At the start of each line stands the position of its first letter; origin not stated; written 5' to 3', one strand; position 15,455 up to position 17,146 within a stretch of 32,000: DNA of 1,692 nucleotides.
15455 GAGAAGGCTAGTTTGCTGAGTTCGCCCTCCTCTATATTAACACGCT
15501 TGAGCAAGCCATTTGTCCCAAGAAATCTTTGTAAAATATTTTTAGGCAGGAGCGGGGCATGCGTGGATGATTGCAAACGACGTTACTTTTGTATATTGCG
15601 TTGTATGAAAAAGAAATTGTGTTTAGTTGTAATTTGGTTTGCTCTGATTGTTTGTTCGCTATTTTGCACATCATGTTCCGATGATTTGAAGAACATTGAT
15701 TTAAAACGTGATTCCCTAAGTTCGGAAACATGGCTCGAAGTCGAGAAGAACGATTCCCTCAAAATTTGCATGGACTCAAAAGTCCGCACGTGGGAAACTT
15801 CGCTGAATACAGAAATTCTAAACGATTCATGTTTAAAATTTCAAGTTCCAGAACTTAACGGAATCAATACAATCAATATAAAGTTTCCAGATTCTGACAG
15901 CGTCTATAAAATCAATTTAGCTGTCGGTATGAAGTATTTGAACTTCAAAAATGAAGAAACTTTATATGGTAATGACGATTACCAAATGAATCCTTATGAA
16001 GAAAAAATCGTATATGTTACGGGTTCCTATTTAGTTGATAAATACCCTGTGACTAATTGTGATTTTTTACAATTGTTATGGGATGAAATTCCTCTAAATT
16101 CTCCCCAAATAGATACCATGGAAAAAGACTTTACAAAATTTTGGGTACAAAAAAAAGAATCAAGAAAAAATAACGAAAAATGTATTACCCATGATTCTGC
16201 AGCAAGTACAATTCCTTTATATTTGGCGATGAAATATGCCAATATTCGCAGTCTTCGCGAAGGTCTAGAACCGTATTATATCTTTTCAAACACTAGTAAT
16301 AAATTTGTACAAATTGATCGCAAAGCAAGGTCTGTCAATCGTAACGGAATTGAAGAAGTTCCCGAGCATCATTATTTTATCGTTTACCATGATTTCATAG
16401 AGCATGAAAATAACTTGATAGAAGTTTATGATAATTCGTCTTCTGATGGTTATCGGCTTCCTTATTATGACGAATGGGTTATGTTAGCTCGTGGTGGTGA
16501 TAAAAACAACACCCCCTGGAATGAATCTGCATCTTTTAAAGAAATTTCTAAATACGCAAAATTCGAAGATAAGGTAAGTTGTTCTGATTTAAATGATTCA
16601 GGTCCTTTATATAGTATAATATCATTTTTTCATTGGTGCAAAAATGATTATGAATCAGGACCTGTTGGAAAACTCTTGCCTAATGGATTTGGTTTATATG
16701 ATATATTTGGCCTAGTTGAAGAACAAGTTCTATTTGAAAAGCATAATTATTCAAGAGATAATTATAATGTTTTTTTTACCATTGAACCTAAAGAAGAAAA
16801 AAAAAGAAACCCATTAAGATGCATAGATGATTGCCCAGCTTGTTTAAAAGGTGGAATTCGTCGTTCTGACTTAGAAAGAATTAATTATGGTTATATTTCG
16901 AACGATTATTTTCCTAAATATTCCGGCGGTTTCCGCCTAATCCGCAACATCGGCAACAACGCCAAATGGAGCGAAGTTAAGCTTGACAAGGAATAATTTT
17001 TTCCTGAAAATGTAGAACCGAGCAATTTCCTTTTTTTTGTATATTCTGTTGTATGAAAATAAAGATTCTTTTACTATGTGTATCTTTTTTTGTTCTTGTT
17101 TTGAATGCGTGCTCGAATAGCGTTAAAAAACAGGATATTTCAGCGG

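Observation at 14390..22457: Rpn-type nuclease genes paired with a mosaic array of four FGE/C-type-lectin-fold surface proteins: candidate recombination-driven surface-variation cassette system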

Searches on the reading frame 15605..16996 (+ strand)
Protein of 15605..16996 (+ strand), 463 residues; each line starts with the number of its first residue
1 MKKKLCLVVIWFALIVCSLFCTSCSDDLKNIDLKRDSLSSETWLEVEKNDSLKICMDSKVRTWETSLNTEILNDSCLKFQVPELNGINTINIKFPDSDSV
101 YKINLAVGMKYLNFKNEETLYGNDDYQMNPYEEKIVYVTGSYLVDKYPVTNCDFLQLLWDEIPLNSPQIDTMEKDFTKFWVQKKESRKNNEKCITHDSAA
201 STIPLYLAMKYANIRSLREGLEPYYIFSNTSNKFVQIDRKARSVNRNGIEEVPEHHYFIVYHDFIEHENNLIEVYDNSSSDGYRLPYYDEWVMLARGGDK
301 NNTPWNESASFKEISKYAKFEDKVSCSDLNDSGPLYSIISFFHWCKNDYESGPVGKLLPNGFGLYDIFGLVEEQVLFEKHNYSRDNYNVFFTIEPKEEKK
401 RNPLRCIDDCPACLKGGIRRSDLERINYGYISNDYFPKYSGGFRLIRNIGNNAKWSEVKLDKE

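Call 3: search_protein_families(library=pfam, proteins=[window:15605-16996:+], max_evalue=0.01)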
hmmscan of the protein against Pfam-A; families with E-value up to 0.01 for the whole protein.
window:15605-16996:+ (463 aa): 1 family
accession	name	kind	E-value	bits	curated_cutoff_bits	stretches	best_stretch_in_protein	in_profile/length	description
PF03781.23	FGE-sulfatase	-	1.7e-08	34.9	23.3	1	138-375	34-189/255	Sulfatase-modifying factor enzyme 1-like domain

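Call 4: search_protein_families(library=ncbifam, proteins=[window:15605-16996:+], max_evalue=0.01)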
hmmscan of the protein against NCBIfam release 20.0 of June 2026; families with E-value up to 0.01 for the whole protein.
window:15605-16996:+ (463 aa): 1 family
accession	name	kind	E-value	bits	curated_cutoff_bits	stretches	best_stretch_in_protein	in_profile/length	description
TIGR02171.1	Fb_sc_TIGR02171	subfamily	0.0013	16.8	544.35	0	274-321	150-197/912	TIGR02171 family lipoprotein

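Call 10: find_related_loci(query=A1, collection=genome_contigs, flank=10000)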
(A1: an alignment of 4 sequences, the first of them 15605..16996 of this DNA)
Query A1 (463 aa) in genome_contigs; peptide patterns used: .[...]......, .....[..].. (x = any residue, [..] = any of these).
97 stretches matched a pattern; 26 encode a relative of the query (tblastn E <= 1e-3); 22 distinct loci.
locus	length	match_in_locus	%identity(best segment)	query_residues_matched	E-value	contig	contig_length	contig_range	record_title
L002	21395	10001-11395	54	4-463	4e-150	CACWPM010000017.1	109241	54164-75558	MAG: Fibrobacter succinogenes isolate RUG10790 genome assembly, contig: RUG10790_asm_17, whole genome shotgun sequence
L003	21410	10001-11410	54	8-459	5e-154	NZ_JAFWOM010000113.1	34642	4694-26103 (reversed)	MAG: Fibrobacter sp. isolate RGIG5926 Sheep_Omasum-1__c733218, whole genome shotgun sequence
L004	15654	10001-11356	52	5-460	2e-142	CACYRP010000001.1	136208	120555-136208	MAG: Fibrobacter succinogenes isolate RUG12208 genome assembly, contig: RUG12208_asm_1, whole genome shotgun sequence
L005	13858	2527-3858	56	5-461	1e-155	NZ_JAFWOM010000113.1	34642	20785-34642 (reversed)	MAG: Fibrobacter sp. isolate RGIG5926 Sheep_Omasum-1__c733218, whole genome shotgun sequence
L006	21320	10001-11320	46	8-463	1e-125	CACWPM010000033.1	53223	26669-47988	MAG: Fibrobacter succinogenes isolate RUG10790 genome assembly, contig: RUG10790_asm_33, whole genome shotgun sequence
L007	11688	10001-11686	48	16-461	8e-126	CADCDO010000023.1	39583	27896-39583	MAG: Fibrobacter succinogenes isolate RUG14562 genome assembly, contig: RUG14562_asm_23, whole genome shotgun sequence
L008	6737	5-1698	46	4-463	4e-123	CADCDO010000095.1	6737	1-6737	MAG: Fibrobacter succinogenes isolate RUG14562 genome assembly, contig: RUG14562_asm_95, whole genome shotgun sequence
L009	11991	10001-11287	47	1-463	1e-122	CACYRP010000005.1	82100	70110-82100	MAG: Fibrobacter succinogenes isolate RUG12208 genome assembly, contig: RUG12208_asm_5, whole genome shotgun sequence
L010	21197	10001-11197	45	13-455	2e-119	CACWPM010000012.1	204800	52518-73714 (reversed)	MAG: Fibrobacter succinogenes isolate RUG10790 genome assembly, contig: RUG10790_asm_12, whole genome shotgun sequence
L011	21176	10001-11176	44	21-455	1e-116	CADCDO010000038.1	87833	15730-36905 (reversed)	MAG: Fibrobacter succinogenes isolate RUG14562 genome assembly, contig: RUG14562_asm_38, whole genome shotgun sequence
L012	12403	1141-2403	46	29-463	4e-121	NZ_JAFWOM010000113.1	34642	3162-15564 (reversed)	MAG: Fibrobacter sp. isolate RGIG5926 Sheep_Omasum-1__c733218, whole genome shotgun sequence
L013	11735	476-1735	44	1-459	2e-111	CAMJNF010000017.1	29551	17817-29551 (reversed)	MAG: uncultured Fibrobacter sp. isolate SRR12081293_bin.41_metaWRAP_v1.3_MAG genome assembly, contig: ERZ12289773.2028,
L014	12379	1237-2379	46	29-459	1e-110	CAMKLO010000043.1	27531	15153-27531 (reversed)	MAG: uncultured Fibrobacter sp. isolate SRR12081298_bin.88_metaWRAP_v1.3_MAG genome assembly, contig: ERZ12289774.2056,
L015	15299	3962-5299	42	7-459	2e-108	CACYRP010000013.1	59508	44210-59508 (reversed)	MAG: Fibrobacter succinogenes isolate RUG12208 genome assembly, contig: RUG12208_asm_13, whole genome shotgun sequence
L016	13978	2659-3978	42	1-463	6e-108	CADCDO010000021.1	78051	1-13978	MAG: Fibrobacter succinogenes isolate RUG14562 genome assembly, contig: RUG14562_asm_21, whole genome shotgun sequence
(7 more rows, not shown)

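Call 19: search_protein_families(library=pfam, proteins=[L016:4015-5148:-, L016:5349-13853:-, L009:5074-9102:-, L009:9388-9906:+], max_evalue=0.001)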
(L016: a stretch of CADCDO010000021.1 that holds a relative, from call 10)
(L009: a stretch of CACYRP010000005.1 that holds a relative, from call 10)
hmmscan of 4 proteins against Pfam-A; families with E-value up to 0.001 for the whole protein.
L016:4015-5148:- (377 aa): 1 family
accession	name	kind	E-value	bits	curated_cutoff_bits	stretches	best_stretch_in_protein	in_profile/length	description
PF09603.15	Fib_succ_major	-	9.7e-17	62.3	33.9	1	193-374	9-187/187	Fibrobacter succinogenes major domain (Fib_succ_major)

L016:5349-13853:- (2834 aa): 1 family
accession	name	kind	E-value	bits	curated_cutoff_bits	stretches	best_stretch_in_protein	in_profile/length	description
PF00353.25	HemolysinCabind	-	0.00015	22.1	23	0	2194-2225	5-36/36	RTX calcium-binding nonapeptide repeat (4 copies)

L009:5074-9102:- (1342 aa): 6 families
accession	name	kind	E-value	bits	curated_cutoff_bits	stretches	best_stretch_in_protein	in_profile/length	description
PF11898.13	DUF3418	-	2.7e-28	99.5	25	2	700-818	2-124/582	Domain of unknown function (DUF3418)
PF00271.37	Helicase_C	-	1e-13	51.9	23.5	1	267-389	6-109/110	Helicase conserved C-terminal domain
PF07717.22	OB_NTP_bind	-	5.2e-09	36.6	29.5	1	609-685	1-82/83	Oligonucleotide/oligosaccharide-binding (OB)-fold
PF00270.35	DEAD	-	3.6e-08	33.7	26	1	21-197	6-162/167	DEAD/DEAH box helicase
PF04408.29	HA2_N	-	1.2e-06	28.9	21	1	450-480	1-28/29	Helicase associated domain (HA2), winged-helix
PF21010.2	HA2_C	-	1.3e-05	26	21.3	1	483-543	2-77/77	Helicase associated domain (HA2), ratchet-like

L009:9388-9906:+ (172 aa): 1 family
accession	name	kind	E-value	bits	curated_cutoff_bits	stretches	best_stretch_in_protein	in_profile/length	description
PF03061.28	4HBT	-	4.9e-16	59.3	20.6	1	40-107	2-70/79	Thioesterase superfamily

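Call 60: search_protein_families(library=padloc, proteins=[window:15605-16996:+], max_evalue=0.01)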
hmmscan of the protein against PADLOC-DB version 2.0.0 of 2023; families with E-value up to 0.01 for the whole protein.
window:15605-16996:+ (463 aa): 0 families

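Call 82: search_protein_families(library=pfam, proteins=[L012:9768-11372:+, L004:11454-12491:+, L006:11468-12445:+], max_evalue=0.001)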
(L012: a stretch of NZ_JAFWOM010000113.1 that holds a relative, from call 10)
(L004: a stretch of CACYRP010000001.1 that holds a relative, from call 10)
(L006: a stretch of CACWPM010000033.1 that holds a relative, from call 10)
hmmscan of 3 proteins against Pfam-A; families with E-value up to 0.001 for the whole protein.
L012:9768-11372:+ (534 aa): 2 families
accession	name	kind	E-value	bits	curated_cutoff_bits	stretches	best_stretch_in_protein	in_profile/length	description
PF09820.16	AAA-ATPase_like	-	3.3e-66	223.4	26.1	1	6-209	1-201/201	Predicted AAA-ATPase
PF08011.17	PDDEXK_9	-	2.1e-19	69.9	25.5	1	428-529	1-105/105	PD-(D/E)XK nuclease superfamily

L004:11454-12491:+ (345 aa): 1 family
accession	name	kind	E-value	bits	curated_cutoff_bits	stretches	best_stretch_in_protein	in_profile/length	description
PF12784.13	PDDEXK_2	-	8.7e-36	124.2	27.4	1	73-295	4-223/229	PD-(D/E)XK nuclease family transposase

L006:11468-12445:+ (325 aa): 2 families
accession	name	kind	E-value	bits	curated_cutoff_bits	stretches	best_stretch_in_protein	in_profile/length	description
PF04754.18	Transposase_31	-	8.2e-16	58.6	21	1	9-207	2-195/203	Putative transposase, YhgA-like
PF04695.18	Pex14_N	-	0.00059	19.9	23.2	0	298-323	21-45/46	Pex14 N-terminal domain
